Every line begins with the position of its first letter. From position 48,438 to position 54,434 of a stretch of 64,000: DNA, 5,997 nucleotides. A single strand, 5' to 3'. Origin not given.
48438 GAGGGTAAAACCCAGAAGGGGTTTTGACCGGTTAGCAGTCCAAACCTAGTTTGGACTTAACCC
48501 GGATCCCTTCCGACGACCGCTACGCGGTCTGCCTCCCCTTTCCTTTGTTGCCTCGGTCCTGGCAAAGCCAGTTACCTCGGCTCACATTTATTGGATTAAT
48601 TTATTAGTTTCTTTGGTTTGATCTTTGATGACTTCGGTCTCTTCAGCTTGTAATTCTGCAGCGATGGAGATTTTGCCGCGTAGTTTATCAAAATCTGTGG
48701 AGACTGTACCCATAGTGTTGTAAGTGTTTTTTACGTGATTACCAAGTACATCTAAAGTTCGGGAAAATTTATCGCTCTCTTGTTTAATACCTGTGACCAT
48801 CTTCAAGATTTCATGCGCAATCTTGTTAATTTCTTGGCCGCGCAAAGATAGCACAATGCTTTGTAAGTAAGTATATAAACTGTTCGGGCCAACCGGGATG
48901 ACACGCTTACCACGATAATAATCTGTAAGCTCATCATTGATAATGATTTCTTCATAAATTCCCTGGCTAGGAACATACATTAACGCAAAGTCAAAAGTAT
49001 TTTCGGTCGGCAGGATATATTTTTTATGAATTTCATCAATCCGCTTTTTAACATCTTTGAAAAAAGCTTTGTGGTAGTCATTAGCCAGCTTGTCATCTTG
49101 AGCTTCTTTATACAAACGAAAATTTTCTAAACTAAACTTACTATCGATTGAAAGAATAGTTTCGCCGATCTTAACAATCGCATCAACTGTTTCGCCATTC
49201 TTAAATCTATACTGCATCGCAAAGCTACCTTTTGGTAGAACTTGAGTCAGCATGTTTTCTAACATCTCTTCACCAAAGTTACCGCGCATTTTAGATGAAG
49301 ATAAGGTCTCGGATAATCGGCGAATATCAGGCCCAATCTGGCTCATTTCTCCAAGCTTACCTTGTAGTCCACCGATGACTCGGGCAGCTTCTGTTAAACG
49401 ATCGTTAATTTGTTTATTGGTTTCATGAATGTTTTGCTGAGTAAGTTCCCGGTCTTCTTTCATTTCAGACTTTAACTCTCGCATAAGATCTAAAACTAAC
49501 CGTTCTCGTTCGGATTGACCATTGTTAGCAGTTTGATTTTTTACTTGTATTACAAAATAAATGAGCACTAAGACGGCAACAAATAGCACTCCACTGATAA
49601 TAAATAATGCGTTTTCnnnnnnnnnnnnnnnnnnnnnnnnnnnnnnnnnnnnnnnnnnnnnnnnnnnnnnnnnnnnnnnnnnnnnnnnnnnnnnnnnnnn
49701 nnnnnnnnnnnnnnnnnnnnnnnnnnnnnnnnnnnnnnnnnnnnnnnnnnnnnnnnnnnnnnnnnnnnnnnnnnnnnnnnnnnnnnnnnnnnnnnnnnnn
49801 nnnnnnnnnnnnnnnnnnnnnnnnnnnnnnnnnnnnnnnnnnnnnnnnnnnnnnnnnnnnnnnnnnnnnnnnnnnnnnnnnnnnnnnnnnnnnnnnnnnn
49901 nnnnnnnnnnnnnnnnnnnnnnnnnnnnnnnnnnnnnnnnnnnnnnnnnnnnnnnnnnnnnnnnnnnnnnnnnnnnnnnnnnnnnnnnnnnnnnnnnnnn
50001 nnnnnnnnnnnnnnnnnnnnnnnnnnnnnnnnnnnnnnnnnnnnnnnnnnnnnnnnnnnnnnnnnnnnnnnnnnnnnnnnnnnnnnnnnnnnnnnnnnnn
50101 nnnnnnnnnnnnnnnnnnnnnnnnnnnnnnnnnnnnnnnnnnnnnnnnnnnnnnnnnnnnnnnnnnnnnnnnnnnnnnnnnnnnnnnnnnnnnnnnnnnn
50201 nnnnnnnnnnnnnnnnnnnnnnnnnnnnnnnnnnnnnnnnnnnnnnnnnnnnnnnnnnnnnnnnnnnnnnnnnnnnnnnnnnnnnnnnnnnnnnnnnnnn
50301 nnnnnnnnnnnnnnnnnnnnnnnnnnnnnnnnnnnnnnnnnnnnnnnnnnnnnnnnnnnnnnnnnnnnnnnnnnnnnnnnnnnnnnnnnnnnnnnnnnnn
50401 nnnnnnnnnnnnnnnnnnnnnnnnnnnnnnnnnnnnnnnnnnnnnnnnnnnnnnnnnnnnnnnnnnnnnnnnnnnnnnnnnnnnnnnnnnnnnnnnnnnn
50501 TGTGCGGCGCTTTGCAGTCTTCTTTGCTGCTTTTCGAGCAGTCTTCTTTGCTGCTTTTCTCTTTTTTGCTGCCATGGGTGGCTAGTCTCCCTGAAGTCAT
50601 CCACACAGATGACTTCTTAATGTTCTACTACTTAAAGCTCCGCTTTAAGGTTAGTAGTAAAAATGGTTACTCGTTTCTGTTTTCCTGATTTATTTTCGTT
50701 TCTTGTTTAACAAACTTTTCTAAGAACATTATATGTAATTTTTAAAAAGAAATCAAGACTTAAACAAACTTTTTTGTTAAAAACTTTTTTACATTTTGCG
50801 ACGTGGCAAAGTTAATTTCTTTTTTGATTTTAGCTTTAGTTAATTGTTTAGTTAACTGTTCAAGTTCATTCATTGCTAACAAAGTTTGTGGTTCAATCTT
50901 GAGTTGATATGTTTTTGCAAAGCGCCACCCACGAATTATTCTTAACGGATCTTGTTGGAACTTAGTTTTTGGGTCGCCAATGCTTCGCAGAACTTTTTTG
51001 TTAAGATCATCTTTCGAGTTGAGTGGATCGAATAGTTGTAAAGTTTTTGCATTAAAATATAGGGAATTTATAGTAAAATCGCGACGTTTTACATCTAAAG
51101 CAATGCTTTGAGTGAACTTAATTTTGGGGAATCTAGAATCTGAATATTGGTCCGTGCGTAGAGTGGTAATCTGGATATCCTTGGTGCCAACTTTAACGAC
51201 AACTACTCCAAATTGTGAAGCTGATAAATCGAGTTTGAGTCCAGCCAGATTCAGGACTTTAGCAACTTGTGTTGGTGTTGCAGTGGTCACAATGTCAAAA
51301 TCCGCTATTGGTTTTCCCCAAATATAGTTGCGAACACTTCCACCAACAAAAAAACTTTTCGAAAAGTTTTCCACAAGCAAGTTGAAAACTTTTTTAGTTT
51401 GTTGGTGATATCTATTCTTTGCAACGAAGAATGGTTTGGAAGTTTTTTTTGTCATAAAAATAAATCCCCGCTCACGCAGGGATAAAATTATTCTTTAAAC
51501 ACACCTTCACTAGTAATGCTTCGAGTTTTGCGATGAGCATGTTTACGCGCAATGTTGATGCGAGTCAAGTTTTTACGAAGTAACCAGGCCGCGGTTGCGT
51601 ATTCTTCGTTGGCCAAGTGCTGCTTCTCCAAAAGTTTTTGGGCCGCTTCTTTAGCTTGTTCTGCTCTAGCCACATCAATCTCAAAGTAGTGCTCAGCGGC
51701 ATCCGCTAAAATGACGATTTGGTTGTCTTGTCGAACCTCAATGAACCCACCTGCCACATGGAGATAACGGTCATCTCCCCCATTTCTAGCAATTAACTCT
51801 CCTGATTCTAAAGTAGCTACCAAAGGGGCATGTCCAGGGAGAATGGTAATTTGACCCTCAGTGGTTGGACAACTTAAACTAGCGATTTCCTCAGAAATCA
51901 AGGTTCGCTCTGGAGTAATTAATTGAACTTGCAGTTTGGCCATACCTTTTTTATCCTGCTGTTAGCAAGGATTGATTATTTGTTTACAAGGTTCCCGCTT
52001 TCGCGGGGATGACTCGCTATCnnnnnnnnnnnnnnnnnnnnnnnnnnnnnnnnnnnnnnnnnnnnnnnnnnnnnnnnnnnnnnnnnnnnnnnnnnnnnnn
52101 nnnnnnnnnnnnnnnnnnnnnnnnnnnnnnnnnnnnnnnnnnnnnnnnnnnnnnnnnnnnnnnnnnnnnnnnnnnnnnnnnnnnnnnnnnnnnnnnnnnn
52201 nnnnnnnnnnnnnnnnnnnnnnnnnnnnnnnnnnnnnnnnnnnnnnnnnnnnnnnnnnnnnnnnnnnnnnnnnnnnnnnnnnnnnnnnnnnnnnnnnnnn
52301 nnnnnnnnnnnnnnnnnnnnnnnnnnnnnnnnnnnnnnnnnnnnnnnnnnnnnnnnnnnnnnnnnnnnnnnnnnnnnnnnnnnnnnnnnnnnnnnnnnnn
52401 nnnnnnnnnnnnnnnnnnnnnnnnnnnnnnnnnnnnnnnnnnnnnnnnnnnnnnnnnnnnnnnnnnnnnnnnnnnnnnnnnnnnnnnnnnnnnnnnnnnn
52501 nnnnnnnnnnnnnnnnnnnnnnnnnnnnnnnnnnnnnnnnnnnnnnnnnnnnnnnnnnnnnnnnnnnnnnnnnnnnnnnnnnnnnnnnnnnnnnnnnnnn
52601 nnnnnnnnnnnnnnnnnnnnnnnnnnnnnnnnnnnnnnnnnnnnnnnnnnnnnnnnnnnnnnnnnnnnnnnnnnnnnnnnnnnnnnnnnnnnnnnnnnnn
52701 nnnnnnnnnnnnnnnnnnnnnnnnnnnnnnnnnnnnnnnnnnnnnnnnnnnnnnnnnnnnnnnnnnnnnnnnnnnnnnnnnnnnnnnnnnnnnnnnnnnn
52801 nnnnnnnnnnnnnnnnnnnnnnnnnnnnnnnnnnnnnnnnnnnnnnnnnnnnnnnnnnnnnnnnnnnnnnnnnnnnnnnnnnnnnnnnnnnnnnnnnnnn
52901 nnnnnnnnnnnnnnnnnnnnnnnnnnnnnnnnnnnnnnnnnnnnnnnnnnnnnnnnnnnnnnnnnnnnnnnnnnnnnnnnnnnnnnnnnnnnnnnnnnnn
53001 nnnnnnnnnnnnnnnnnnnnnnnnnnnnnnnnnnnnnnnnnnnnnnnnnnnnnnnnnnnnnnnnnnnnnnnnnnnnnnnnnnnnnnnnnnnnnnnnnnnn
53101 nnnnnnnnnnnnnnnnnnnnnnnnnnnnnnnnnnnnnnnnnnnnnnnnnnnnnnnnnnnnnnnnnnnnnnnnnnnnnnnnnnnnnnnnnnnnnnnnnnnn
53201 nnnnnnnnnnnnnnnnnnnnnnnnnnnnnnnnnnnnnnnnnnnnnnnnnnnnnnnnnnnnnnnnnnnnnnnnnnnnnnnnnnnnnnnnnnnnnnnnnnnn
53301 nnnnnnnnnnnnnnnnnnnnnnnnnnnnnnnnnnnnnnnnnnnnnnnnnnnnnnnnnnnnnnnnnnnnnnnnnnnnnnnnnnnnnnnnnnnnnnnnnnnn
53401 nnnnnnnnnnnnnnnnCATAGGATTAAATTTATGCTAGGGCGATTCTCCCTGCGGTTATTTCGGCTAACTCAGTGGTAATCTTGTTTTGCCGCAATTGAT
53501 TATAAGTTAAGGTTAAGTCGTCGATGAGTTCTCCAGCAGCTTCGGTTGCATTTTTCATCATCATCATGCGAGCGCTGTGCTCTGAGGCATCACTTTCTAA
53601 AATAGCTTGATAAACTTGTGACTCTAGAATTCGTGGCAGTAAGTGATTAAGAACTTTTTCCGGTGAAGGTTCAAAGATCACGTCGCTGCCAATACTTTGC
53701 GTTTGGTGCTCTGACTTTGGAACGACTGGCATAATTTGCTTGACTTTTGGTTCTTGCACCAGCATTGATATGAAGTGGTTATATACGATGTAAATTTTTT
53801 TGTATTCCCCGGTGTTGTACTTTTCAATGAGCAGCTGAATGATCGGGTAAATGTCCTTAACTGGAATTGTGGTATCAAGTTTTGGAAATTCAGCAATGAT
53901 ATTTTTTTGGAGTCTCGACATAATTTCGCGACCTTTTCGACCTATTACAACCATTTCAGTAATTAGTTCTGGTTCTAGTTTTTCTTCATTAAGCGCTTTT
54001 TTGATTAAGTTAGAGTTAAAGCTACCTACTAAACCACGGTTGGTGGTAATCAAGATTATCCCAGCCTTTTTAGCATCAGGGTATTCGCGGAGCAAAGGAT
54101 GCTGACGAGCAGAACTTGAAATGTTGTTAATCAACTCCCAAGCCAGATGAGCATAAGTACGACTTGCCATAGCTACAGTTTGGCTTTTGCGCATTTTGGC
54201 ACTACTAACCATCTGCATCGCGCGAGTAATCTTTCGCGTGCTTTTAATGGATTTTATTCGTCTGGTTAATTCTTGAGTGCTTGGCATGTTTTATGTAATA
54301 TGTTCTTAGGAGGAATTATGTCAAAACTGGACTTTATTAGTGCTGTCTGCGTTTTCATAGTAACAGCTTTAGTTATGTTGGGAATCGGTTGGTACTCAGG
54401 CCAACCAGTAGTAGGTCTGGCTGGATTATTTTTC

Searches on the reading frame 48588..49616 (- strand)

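Call 97: search_protein_families(library=pfam, proteins=[window:48588-49616:-], max_evalue=0.001)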
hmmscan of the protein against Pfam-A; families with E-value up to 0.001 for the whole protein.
window:48588-49616:- (342 aa): 1 family
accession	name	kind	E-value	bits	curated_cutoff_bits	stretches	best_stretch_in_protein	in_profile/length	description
PF02646.22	RmuC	-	6.4e-49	167.1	26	1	57-326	8-288/291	RmuC family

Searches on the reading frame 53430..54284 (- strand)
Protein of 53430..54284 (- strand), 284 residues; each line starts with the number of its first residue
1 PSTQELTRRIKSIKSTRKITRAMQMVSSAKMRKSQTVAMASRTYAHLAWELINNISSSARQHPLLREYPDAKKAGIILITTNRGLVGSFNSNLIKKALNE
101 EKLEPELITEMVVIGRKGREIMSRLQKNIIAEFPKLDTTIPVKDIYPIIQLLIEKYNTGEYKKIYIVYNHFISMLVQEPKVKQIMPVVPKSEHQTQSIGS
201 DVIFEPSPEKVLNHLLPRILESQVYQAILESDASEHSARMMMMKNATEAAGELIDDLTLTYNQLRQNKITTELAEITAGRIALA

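Call 98: search_protein_families(library=pfam, proteins=[window:53430-54284:-], max_evalue=0.001)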
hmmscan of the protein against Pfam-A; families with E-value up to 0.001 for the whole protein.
window:53430-54284:- (284 aa): 1 family
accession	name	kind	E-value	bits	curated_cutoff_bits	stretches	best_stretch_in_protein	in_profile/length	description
PF00231.24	ATP-synt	-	8.3e-91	305.1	39.9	1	2-283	1-285/285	ATP synthase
